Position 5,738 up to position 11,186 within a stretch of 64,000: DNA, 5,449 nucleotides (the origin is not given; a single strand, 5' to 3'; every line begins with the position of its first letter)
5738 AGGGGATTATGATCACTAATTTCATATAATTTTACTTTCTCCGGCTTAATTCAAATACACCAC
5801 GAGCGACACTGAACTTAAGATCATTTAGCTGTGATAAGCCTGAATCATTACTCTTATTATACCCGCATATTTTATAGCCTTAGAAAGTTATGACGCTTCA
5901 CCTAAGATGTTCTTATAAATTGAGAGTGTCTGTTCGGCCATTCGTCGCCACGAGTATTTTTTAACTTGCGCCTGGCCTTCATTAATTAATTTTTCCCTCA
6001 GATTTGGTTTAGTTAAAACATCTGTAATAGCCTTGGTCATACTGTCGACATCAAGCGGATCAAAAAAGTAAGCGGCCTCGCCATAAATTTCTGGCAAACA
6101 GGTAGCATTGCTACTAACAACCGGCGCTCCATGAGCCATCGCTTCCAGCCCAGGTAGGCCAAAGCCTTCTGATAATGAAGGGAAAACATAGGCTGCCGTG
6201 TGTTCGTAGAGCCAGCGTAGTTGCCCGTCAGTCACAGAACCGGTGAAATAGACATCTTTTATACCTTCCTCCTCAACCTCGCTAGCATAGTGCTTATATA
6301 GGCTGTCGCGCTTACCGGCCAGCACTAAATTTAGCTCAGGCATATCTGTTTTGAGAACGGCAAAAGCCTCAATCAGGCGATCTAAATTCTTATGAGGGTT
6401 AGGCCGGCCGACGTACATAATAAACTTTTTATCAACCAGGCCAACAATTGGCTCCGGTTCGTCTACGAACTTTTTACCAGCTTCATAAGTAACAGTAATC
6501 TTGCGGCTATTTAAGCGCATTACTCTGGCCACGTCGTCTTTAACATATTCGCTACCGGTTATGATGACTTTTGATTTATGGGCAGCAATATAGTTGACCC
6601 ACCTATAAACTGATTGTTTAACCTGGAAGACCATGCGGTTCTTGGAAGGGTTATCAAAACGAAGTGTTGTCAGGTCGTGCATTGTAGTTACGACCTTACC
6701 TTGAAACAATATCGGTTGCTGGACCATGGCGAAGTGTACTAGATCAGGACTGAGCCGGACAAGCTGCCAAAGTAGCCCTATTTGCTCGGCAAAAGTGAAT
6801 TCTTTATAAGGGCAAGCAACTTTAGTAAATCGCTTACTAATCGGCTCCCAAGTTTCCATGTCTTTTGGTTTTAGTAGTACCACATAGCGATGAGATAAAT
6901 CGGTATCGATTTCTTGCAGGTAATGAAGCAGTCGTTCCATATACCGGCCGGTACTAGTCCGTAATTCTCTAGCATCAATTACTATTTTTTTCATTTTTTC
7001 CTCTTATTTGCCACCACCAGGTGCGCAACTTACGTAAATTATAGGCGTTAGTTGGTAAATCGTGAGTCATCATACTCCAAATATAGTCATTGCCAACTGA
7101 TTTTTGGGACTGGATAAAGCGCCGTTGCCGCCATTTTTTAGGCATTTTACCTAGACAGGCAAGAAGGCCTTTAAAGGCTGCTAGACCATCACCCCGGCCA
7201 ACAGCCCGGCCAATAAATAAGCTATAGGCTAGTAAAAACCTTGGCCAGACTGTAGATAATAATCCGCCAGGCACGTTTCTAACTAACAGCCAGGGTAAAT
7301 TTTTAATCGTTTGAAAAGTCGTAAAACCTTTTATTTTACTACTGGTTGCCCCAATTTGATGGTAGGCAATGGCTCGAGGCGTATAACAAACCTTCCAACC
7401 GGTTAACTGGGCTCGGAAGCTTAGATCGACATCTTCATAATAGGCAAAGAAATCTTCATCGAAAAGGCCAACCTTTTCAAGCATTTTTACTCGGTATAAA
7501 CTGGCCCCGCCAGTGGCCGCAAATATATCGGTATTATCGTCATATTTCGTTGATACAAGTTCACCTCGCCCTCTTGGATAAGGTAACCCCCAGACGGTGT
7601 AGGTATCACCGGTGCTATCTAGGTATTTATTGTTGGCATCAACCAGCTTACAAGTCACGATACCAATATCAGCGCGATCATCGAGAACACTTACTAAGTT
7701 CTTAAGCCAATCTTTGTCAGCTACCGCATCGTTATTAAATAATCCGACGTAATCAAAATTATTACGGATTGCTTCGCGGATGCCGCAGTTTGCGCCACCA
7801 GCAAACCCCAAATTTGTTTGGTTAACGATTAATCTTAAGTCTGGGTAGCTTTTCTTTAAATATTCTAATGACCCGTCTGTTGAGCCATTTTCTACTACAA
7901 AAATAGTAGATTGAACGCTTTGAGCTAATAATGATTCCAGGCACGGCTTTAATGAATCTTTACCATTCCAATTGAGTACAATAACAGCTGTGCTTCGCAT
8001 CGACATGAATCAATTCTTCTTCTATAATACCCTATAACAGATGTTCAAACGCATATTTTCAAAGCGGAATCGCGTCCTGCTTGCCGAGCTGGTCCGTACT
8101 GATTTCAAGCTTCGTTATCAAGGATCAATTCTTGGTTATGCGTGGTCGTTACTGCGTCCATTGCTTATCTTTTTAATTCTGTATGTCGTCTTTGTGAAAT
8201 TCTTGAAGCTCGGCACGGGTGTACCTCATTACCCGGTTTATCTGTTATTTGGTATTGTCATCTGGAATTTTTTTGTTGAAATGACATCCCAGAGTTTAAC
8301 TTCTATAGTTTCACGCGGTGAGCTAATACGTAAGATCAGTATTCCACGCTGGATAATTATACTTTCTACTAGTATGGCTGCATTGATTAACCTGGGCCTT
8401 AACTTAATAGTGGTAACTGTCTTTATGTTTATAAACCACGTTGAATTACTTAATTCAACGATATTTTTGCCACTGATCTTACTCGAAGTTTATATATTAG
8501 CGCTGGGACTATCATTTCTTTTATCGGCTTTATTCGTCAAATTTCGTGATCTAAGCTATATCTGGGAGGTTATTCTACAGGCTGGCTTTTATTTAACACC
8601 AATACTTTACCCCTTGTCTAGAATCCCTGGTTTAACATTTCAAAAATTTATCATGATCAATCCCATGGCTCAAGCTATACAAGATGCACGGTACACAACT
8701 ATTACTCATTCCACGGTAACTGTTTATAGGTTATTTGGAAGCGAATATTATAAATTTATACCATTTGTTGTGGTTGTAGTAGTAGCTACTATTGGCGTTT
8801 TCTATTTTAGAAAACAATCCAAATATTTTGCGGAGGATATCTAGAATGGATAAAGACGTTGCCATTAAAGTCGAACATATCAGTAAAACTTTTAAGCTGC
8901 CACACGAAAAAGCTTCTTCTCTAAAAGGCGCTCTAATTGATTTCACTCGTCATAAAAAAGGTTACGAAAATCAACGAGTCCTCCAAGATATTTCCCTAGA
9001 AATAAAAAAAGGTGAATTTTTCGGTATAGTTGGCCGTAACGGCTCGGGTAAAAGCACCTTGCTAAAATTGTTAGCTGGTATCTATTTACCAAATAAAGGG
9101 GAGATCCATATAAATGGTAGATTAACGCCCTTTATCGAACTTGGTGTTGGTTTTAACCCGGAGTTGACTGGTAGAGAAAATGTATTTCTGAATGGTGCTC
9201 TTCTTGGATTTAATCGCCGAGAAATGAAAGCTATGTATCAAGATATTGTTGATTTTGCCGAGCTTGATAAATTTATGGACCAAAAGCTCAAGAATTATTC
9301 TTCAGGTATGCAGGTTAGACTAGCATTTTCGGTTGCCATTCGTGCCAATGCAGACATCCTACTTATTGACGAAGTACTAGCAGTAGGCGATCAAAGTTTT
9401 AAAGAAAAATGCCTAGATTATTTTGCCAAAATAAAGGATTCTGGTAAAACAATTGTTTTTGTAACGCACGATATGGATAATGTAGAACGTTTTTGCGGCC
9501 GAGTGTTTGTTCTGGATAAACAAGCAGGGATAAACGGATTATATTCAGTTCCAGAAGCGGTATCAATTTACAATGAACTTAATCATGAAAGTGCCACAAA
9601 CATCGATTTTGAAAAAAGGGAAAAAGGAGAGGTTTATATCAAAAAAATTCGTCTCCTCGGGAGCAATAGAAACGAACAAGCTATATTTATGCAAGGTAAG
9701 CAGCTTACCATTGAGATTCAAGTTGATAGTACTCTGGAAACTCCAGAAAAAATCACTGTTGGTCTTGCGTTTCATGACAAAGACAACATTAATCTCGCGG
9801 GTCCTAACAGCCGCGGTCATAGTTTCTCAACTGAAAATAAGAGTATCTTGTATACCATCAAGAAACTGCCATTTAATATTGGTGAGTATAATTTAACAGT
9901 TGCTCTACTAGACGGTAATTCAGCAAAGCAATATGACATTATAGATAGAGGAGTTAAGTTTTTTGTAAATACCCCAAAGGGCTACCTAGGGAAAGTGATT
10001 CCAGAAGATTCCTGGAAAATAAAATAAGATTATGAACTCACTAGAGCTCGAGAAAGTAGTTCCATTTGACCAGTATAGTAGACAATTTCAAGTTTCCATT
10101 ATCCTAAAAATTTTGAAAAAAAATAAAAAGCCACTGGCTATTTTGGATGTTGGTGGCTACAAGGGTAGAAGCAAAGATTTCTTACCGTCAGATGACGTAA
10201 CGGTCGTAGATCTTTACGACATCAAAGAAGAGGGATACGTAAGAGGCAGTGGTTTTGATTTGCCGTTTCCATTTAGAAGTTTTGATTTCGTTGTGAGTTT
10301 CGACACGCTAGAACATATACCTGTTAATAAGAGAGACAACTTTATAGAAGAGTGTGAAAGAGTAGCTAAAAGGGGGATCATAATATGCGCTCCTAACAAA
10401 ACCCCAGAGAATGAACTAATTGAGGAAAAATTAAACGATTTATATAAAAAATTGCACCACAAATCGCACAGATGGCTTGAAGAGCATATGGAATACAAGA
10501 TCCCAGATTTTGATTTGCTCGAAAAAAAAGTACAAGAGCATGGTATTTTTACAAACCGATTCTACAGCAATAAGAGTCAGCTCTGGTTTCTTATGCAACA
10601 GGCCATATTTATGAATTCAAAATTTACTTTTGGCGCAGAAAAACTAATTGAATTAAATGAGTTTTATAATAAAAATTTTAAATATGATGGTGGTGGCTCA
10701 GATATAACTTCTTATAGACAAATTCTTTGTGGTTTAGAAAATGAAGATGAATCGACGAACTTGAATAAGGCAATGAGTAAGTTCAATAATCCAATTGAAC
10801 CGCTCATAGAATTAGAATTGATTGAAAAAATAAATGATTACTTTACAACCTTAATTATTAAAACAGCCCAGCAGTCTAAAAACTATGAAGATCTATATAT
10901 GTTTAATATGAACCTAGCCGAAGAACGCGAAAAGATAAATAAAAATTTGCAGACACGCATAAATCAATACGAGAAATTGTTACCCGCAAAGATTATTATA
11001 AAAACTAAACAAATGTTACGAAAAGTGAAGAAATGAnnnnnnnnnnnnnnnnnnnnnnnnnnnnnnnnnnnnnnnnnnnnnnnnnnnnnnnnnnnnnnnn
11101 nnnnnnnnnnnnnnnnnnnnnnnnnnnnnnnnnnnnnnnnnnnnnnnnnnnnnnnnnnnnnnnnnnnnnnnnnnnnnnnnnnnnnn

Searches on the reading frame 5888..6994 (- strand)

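Call 68: search_protein_families(library=pfam, proteins=[window:5888-6994:-], max_evalue=0.0001)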
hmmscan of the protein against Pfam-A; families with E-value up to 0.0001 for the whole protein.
window:5888-6994:- (368 aa): 5 families
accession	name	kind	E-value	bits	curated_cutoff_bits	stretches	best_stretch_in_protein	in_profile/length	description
PF00534.26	Glycos_transf_1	-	9.1e-34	116.9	26.4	1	188-341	14-170/172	Glycosyl transferases group 1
PF13692.12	Glyco_trans_1_4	-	9e-27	94.5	27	1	190-328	2-141/142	Glycosyl transferases group 1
PF13524.12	Glyco_trans_1_2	-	1.1e-09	38.8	25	1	216-357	10-143/144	Glycosyl transferase-like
PF20706.3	GT4-conflict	-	7.8e-09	35.4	26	1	188-352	196-381/385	Family 4 Glycosyltransferase in conflict systems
PF13439.12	Glyco_transf_4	-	2.2e-07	31.5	28.5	1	60-170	50-163/170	Glycosyltransferase Family 4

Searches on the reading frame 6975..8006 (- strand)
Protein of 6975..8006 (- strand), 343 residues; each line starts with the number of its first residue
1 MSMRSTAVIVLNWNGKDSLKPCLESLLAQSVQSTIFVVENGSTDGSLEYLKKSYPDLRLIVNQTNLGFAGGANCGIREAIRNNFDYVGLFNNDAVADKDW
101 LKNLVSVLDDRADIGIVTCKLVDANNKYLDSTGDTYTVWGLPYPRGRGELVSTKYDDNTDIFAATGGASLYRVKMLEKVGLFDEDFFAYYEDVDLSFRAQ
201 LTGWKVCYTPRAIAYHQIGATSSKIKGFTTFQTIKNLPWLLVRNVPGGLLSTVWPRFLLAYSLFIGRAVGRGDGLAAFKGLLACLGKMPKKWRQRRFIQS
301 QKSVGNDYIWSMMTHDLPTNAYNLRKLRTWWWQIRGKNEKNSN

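Call 68: search_protein_families(library=pfam, proteins=[window:6975-8006:-], max_evalue=0.0001)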
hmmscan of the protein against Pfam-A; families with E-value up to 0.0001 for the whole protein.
window:6975-8006:- (343 aa): 4 families
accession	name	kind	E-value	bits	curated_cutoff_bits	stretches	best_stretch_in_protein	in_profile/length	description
PF13641.12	Glyco_tranf_2_3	-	2.3e-22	80.6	27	1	6-222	3-217/230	Glycosyltransferase like family 2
PF00535.33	Glycos_transf_2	-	8.8e-21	75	23.3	1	8-179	2-167/168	Glycosyl transferase family 2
PF13632.12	Glyco_trans_2_3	-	4.7e-08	33.5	27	1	90-215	5-122/198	Glycosyl transferase family group 2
PF10111.15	Glyco_tranf_2_2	-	3.4e-05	23.9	27.3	1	33-231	30-231/276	Glycosyltransferase like family 2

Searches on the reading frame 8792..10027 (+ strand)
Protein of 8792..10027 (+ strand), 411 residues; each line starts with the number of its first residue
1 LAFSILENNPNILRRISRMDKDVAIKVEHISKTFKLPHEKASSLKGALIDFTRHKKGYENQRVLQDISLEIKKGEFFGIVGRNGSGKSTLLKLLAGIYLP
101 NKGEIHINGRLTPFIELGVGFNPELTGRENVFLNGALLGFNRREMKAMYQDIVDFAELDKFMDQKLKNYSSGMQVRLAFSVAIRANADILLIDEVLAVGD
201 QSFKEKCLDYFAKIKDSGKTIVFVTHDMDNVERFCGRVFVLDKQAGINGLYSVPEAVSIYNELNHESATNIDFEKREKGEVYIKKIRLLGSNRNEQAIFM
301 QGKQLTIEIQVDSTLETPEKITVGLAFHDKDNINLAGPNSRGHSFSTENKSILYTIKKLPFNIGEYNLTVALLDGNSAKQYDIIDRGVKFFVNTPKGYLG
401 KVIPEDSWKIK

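Call 68: search_protein_families(library=pfam, proteins=[window:8792-10027:+], max_evalue=0.0001)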
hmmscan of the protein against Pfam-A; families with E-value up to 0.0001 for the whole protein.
window:8792-10027:+ (411 aa): 4 families
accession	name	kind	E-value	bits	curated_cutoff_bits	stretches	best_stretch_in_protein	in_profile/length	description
PF00005.33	ABC_tran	-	5.9e-23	82.4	25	1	64-195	1-135/137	ABC transporter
PF14524.12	Wzt_C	-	1.1e-14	55.1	30.4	1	276-394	5-132/143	Wzt C-terminal domain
PF13304.12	AAA_21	-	9.2e-07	29.6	27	0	76-97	1-22/304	AAA domain, putative AbiEii toxin, Type IV TA system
PF13175.12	AAA_15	-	7.6e-05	22.9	32.1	0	59-220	9-92/374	AAA ATPase domain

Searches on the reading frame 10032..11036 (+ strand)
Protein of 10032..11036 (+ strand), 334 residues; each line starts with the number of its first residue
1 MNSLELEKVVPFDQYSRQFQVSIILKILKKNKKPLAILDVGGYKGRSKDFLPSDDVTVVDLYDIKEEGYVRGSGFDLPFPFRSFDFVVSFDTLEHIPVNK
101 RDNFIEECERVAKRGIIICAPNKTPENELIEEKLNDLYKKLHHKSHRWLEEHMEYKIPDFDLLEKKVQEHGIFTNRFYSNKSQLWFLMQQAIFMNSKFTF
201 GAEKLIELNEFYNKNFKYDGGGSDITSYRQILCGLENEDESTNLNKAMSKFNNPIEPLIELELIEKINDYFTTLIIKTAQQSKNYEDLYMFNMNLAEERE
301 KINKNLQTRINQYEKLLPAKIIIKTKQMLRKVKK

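Call 68: search_protein_families(library=pfam, proteins=[window:10032-11036:+], max_evalue=0.0001)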
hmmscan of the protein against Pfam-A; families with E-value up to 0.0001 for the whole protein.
window:10032-11036:+ (334 aa): 3 families
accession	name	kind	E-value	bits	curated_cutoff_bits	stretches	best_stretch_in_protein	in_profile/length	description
PF08241.18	Methyltransf_11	-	1.4e-08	35.7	21.2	1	69-115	46-90/95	Methyltransferase domain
PF13489.12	Methyltransf_23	-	1e-06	29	27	1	22-117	11-114/164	Methyltransferase domain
PF13649.12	Methyltransf_25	-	8.5e-06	26.8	27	1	69-115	50-96/97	Methyltransferase domain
